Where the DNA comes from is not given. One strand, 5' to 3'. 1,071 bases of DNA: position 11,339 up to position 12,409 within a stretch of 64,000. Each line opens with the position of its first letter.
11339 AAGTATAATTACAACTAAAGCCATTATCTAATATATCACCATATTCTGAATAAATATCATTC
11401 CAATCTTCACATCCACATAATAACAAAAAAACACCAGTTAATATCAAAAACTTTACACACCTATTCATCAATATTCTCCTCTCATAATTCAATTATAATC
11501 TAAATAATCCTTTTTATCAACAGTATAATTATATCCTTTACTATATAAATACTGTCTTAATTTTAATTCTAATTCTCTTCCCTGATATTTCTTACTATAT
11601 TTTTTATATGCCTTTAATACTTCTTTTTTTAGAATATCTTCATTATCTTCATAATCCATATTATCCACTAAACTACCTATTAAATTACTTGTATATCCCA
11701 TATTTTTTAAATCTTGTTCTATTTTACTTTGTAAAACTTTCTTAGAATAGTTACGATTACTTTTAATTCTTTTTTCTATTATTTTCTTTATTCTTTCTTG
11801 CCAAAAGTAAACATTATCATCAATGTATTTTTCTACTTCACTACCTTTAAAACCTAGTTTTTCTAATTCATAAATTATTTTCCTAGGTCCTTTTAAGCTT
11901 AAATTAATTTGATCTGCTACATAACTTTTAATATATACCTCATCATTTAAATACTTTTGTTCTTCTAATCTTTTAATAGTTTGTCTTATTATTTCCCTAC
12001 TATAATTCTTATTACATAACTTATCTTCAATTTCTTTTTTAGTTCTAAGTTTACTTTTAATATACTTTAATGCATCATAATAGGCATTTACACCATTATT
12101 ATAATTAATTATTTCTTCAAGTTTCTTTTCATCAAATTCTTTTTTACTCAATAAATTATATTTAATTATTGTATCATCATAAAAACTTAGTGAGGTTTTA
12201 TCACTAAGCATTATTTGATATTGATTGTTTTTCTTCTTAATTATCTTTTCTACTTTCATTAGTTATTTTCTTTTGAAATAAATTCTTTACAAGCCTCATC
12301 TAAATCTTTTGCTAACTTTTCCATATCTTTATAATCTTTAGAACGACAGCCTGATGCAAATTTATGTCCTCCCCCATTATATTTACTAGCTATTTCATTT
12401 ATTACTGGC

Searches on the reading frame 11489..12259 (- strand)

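Call 67: search_protein_families(library=pfam, proteins=[window:11489-12259:-], max_evalue=0.0001)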
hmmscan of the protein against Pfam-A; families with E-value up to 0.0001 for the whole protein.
window:11489-12259:- (256 aa): 3 families
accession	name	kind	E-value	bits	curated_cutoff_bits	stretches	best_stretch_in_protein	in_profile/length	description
PF21982.2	RecX_HTH1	-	7.4e-11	42.3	26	1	59-98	1-40/40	RecX, first three-helix domain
PF21981.2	RecX_HTH3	-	5e-08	33.4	26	1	207-245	3-41/48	RecX, third three-helix domain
PF02631.22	RecX_HTH2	-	2.5e-06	28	26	1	105-136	1-32/42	RecX, second three-helix domain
